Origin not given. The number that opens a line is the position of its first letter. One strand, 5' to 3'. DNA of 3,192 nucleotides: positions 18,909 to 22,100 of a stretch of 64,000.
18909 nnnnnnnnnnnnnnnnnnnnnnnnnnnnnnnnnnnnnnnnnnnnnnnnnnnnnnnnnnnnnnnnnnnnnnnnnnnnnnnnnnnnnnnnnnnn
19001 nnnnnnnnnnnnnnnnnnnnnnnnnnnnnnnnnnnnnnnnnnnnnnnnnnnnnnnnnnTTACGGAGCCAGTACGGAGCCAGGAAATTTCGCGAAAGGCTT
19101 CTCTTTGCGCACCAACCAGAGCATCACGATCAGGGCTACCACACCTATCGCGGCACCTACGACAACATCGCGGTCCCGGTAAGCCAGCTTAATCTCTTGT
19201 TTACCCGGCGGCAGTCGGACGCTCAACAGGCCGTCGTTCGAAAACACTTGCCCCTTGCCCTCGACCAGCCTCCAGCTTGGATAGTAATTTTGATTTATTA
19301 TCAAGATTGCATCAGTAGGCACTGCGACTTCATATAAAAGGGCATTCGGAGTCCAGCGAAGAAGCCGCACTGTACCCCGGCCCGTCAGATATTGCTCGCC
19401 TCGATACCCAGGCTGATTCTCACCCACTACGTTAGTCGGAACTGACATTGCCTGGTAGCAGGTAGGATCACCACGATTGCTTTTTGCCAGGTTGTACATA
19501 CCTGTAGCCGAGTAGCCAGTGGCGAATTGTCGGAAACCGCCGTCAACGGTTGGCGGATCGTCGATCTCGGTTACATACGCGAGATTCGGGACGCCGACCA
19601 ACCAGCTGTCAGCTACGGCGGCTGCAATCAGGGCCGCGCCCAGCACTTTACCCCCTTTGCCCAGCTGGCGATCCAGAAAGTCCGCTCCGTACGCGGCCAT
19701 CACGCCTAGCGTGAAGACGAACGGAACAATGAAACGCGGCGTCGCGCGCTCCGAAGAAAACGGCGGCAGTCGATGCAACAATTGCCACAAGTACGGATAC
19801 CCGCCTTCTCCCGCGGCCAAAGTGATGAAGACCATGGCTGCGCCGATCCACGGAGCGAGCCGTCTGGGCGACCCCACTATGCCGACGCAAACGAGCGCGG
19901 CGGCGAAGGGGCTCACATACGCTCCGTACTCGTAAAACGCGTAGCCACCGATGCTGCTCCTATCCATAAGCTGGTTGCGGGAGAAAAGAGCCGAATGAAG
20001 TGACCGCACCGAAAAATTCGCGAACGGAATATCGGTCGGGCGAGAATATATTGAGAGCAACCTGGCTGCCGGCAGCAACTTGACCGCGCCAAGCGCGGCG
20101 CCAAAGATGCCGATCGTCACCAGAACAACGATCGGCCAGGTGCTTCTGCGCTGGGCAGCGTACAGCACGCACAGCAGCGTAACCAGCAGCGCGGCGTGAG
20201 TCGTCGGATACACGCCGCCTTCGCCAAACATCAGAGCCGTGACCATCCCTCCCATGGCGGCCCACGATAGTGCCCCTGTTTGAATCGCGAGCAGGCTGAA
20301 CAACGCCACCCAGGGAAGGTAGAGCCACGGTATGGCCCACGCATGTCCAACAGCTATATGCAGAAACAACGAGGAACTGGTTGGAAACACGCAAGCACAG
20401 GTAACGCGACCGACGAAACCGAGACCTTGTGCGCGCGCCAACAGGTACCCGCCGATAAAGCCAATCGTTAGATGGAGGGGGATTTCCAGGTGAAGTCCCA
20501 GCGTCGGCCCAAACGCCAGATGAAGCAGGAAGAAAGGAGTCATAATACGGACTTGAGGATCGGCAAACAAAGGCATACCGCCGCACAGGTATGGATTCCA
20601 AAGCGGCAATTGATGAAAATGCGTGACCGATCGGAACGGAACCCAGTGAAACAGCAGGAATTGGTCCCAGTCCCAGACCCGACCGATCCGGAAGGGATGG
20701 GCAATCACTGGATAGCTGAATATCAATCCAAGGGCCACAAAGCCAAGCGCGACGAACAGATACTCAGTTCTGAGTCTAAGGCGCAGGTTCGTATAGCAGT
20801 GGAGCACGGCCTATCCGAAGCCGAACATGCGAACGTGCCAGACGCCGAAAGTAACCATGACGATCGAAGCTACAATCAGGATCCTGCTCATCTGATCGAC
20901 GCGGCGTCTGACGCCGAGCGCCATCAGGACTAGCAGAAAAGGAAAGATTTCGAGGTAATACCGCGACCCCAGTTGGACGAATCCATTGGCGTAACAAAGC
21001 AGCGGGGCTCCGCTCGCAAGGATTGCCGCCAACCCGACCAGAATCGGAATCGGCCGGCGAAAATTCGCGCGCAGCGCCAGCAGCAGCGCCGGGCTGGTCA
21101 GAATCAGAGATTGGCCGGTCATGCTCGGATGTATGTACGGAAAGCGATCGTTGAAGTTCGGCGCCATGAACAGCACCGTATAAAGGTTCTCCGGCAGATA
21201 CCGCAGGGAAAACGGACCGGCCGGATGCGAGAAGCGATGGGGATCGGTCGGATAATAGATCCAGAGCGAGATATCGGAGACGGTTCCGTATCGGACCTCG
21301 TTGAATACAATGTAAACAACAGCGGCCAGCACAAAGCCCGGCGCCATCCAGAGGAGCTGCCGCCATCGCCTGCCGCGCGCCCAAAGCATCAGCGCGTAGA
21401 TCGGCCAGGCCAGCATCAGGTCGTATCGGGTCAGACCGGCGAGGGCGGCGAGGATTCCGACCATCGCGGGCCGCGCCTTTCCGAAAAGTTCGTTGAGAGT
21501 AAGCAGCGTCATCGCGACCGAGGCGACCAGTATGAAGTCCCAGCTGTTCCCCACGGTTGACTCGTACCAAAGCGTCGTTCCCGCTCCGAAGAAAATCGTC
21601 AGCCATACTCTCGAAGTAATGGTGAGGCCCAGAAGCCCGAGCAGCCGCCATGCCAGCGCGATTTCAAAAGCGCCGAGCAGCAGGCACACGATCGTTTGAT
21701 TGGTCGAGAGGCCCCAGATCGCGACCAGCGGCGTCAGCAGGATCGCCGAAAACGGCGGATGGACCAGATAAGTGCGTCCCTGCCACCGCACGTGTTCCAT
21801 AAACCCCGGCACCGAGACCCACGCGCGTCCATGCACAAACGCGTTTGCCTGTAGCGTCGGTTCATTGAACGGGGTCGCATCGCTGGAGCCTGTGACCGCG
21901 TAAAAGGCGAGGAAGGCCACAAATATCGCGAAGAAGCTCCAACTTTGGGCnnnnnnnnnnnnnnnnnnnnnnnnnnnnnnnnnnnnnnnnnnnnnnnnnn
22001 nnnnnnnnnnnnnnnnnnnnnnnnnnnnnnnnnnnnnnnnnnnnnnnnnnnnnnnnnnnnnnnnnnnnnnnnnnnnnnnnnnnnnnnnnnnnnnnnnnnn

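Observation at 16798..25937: Divergent cluster of four GT-C-like membrane glycosyltransferases armed with three paralogous periplasmic CBM-like modules and a PA14 domain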

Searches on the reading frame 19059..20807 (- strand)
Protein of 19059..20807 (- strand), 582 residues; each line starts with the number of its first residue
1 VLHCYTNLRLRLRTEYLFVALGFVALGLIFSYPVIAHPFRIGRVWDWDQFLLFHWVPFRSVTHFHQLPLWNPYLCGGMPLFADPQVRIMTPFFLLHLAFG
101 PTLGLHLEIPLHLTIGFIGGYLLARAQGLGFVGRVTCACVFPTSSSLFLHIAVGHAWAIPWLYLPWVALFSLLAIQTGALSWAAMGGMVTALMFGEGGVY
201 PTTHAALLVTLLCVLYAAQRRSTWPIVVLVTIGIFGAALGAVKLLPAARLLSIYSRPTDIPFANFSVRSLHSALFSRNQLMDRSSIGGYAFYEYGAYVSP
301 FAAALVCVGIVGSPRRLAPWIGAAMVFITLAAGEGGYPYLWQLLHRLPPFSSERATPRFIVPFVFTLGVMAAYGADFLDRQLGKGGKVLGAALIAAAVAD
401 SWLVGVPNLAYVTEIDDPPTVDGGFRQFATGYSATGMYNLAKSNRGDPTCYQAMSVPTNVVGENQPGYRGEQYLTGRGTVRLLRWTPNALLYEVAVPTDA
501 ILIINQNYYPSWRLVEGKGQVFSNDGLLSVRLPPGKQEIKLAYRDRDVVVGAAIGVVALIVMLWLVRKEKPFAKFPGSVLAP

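Call 3: search_protein_families(library=pfam, proteins=[window:19059-20807:-], max_evalue=0.1)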
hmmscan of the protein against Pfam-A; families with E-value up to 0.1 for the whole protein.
window:19059-20807:- (582 aa): 1 family
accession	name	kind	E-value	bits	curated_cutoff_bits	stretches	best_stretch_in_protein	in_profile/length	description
PF11847.13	GT-C_AftD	-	0.016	13.6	26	1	111-235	81-205/661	Alpha-(1->3)-arabinofuranosyltransferase, N-terminal GT-C domain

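Call 4: search_protein_families(library=ncbifam, proteins=[window:19059-20807:-], max_evalue=0.1)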
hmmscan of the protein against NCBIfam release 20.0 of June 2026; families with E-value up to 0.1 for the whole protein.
window:19059-20807:- (582 aa): 1 family
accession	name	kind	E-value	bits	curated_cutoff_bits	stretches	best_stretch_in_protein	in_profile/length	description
NF047589.1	GlcsyltransPgfM1Strep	equivalog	0.03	12.3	1400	1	504-569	886-954/955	glycosyltransferase PgfM1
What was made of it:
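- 19059..20807 (-): B: 582-aa polytopic protein of a divergent YfhO-like family. It has a 141-aa periplasmic domain before a final TM helix. B itself has only faint hits: AftD GT-C 13.6 bits and the PgfM1 C-terminus 12 bits (calls 3, 4).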

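Call 36: find_homologous_proteins(query=window:19059-20807:-)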
Query window:19059-20807:- (582 aa): 152 proteins with E <= 0.001 among 8000 candidates; the best 120 are listed.
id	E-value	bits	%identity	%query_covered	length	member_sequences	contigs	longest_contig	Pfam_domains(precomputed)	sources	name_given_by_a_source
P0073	6.7e-255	865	99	66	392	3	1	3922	-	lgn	-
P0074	2.1e-226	771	60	96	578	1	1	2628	-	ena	-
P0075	5.8e-221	753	60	96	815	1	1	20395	PF09586.17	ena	-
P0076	3.1e-217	741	60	96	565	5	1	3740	-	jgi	-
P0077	2.4e-200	685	55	98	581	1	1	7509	-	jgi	jgi:hypothetical protein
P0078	3.6e-194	665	53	95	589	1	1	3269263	-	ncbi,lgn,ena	-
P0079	1.3e-153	531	47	97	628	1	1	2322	-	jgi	jgi:hypothetical protein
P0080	1.5e-151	524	48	96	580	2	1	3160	-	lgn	-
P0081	4.8e-151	523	48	92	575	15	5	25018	-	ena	-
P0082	6.5e-151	522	47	96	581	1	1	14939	-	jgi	jgi:hypothetical protein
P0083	6.7e-150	519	48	95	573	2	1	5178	-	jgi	-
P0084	1.1e-146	508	45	90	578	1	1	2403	-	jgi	-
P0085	5.8e-145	502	47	95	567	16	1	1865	-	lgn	-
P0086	4.4e-144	499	45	97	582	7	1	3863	-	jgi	jgi:hypothetical protein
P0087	7.8e-144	499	44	96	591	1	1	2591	PF09586.17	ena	-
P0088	9.5e-144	498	46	94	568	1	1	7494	PF09586.17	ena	-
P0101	1.7e-138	481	46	95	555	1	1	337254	PF09586.17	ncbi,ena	-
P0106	3.3e-137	477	45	96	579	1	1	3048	PF09586.17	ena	-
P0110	1.5e-135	471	45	93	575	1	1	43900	PF09586.17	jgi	jgi:hypothetical protein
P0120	3.7e-132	460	44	93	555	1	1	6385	PF09586.17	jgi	jgi:hypothetical protein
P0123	2.0e-130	454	45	93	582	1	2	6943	PF09586.17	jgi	jgi:hypothetical protein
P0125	5.3e-130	453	42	95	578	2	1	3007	PF09586.17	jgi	jgi:hypothetical protein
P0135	7.9e-124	433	42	93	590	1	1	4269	PF09586.17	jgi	jgi:hypothetical protein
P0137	2.2e-123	431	42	95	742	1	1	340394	PF09586.17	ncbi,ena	-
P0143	4.3e-120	420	42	96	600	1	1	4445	PF09586.17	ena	-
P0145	1.2e-119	419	41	97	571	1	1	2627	PF09586.17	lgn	-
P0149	1.1e-117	412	40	97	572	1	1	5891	PF09586.17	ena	-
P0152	5.5e-117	410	40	96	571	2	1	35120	PF09586.17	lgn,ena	-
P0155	6.6e-116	406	39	97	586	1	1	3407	PF09586.17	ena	-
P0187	3.4e-90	322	35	93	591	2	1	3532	PF09586.17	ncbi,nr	ncbi:MAG TPA: hypothetical protein VMT58_09820 [Candidatus Binataceae bacterium]|nr:hypothetical pro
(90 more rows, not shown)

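Call 65: find_encoding_contigs(protein=P0078, flank=10000, max_places=1)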
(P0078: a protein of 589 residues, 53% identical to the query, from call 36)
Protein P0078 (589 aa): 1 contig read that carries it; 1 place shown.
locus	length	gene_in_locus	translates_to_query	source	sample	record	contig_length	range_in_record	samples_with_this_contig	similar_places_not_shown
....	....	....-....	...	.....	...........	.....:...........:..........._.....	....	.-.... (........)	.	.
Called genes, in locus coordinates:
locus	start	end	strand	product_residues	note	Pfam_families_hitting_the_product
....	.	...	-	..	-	?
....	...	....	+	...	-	-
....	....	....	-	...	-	-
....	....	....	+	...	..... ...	-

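Call 81: search_protein_families(library=pfam, alignment_id=A8, max_evalue=0.01)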
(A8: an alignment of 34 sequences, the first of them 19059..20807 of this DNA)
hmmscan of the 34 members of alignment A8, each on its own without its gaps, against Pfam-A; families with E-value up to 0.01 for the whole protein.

A. member 1, window:19059-20807:- (582 aa): 0 families

B. families by the number of members that match (of 34 scanned): 6 families
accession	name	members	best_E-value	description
PF09586.16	YfhO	19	6.4e-07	Bacterial membrane protein YfhO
PF10131.15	PTPS_related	1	2.7e-05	6-pyruvoyl-tetrahydropterin synthase related domain; membrane protein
PF20389.3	DUF6684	1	0.00011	Family of unknown function (DUF6684)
PF11847.13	GT-C_AftD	1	0.0017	Alpha-(1->3)-arabinofuranosyltransferase, N-terminal GT-C domain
PF00030.24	Crystall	1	0.003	Beta/Gamma crystallin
PF14264.12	Glucos_trans_II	1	0.0099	Glucosyl transferase GtrII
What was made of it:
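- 19059..20807 (-): Of 34 family members, 19 hit PF09586 YfhO, best 6e-7 (call 81).
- On YfhO (PF09586), protein B: Of 34 homologs, 19 hit at E <= 0.01, best 6.4e-7 (call 81).
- The B family is YfhO-like (call 81).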

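Call 82: search_solved_structures(query=A8, max_evalue=10)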
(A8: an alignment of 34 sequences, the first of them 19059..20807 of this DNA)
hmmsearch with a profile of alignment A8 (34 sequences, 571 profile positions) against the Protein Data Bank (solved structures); distinct sequences matched with E-value up to 10: 34.
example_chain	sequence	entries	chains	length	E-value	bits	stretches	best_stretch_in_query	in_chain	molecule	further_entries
1oki_A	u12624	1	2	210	0.023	16.4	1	453-475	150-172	BETA CRYSTALLIN B1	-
1blb_A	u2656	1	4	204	0.032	15.9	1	452-473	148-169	BETA B2-CRYSTALLIN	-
2bb2_A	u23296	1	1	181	0.039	15.6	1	452-473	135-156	BETA B2-CRYSTALLIN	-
1bd7_A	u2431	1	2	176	0.039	15.6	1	452-474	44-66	CIRCULARLY PERMUTED BB2-CRYSTALLIN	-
7k7u_I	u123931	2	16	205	0.042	15.5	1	452-474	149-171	Beta-crystallin B2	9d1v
1ytq_A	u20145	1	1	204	0.043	15.5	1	452-474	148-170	Beta crystallin B2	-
2jdg_A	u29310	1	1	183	0.052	15.2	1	454-479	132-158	GAMMA CRYSTALLIN B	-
2jdf_A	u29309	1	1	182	0.067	14.8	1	454-479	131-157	GAMMA CRYSTALLIN B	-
5vh1_A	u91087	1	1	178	0.29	12.7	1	457-476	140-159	Gamma S-crystallin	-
1i5i_A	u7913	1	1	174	0.36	12.4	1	453-475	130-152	(GAMMA-B) CRYSTALLIN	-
1amm_A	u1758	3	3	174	0.36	12.4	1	453-475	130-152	GAMMA B-CRYSTALLIN | GAMMA-B CRYSTALLIN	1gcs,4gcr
1elp_A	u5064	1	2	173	0.37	12.4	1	453-476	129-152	GAMMA-D CRYSTALLIN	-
4w9a_A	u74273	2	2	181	0.4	12.3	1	453-475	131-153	Gamma-crystallin B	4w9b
2nbr_A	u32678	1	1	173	0.6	11.7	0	455-474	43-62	Gamma-crystallin C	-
3qk3_A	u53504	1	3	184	0.64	11.6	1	450-476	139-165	Beta-crystallin B3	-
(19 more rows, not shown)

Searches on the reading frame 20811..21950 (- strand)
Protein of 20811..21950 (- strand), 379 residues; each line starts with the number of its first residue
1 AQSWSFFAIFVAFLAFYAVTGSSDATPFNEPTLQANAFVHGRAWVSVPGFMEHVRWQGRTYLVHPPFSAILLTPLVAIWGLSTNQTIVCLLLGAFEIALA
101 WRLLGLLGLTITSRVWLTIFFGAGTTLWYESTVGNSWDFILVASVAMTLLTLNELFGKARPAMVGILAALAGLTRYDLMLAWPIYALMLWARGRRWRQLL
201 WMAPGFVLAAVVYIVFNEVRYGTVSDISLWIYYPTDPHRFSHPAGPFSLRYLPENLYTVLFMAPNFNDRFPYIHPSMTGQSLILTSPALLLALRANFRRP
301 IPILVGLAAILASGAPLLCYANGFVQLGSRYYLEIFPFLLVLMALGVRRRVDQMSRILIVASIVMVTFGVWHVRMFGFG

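Call 56: search_protein_families(library=pfam, alignment_id=A6, max_evalue=0.01)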
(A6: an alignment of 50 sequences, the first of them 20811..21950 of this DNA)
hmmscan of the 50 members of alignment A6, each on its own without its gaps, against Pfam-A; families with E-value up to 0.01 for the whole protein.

A. member 1, window:20811-21950:- (379 aa): 0 families

B. families by the number of members that match (of 50 scanned): 5 families
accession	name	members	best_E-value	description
PF13231.12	PMT_2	2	1.2e-05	Dolichyl-phosphate-mannose-protein mannosyltransferase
PF09594.16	GT87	1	1.4e-06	Glycosyltransferase family 87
PF23488.1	YKL065W-A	1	0.0023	YKL065W-A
PF15088.11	NADH_dh_m_C1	1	0.0058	NADH dehydrogenase [ubiquinone] 1 subunit C1, mitochondrial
PF07907.16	YibE_F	1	0.0083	YibE/F-like protein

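Call 57: search_solved_structures(query=A6, max_evalue=1)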
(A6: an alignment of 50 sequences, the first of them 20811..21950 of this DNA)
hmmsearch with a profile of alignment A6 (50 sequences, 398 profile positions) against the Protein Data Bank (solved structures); distinct sequences matched with E-value up to 1: 0.

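Call 90: find_related_loci(query=A9, collection=metagenome_contigs, flank=8000)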
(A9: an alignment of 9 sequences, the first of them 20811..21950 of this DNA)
Query A9 (379 aa) in metagenome_contigs; peptide patterns used: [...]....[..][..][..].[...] (x = any residue, [..] = any of these).
388 stretches matched a pattern; 286 encode a relative of the query (tblastn E <= 1e-3); the best 80 are kept; 80 distinct loci.
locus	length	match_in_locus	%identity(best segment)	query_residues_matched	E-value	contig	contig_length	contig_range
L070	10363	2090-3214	63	5-379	8e-153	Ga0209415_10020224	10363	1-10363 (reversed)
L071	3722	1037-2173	61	1-379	3e-151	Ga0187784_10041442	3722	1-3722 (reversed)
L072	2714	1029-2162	57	1-379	7e-145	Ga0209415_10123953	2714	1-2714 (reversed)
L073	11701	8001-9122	57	7-379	9e-137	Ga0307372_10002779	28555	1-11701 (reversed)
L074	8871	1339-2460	57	7-379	6e-137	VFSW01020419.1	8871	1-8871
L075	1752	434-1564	56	2-379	2e-147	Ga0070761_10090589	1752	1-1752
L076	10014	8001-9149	58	1-379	3e-134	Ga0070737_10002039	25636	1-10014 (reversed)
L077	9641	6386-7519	58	1-379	3e-132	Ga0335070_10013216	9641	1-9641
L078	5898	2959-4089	55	2-379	5e-132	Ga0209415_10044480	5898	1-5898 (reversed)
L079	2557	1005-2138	57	1-379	2e-138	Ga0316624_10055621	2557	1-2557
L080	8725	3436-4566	55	2-379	4e-131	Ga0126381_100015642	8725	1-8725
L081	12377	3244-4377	57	1-379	8e-131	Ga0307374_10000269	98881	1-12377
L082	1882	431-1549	54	5-378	8e-137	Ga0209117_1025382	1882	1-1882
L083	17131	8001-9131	57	2-374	1e-127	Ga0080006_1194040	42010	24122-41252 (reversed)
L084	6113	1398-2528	54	2-379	1e-127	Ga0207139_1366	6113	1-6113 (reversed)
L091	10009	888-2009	51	2-379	1e-123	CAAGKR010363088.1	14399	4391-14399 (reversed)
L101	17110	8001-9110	51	1-377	5e-117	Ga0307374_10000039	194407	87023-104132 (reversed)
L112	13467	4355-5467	47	2-379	7e-109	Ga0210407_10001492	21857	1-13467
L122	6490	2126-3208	48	9-377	2e-103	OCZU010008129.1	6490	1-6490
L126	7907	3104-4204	47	2-377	6e-101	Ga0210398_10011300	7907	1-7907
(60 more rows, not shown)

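Call 93: search_protein_families(library=pfam, proteins=[L122:3398-4030:+, L126:4936-5619:+, L112:5506-6237:-, L101:9195-9872:+, L091:3849-4478:+], max_evalue=0.001)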
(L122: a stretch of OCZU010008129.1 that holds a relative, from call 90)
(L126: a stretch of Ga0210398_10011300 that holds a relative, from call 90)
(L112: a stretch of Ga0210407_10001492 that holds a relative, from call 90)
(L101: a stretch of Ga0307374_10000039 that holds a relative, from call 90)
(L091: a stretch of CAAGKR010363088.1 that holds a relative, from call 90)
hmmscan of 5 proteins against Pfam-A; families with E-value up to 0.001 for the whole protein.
L122:3398-4030:+ (210 aa): 1 family
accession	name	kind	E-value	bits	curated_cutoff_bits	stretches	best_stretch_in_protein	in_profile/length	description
PF09335.16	VTT_dom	-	9.9e-18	65.2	33.9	1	36-163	1-123/123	VTT domain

L126:4936-5619:+ (227 aa): 0 families

L112:5506-6237:- (243 aa): 2 families
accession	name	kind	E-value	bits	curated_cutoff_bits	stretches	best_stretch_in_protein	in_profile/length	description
PF00535.33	Glycos_transf_2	-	1.1e-20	74.7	23.3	1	6-158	1-157/168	Glycosyl transferase family 2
PF13641.12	Glyco_tranf_2_3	-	4e-07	30.7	27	1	6-95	4-97/230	Glycosyltransferase like family 2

L101:9195-9872:+ (225 aa): 1 family
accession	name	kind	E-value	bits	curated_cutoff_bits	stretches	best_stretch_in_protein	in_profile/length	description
PF09335.16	VTT_dom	-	4.5e-18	66.3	33.9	1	51-178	1-123/123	VTT domain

L091:3849-4478:+ (209 aa): 1 family
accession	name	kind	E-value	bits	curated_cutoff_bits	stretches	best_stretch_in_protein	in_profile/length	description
PF09335.16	VTT_dom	-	1.9e-16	61.1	33.9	1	35-162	1-123/123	VTT domain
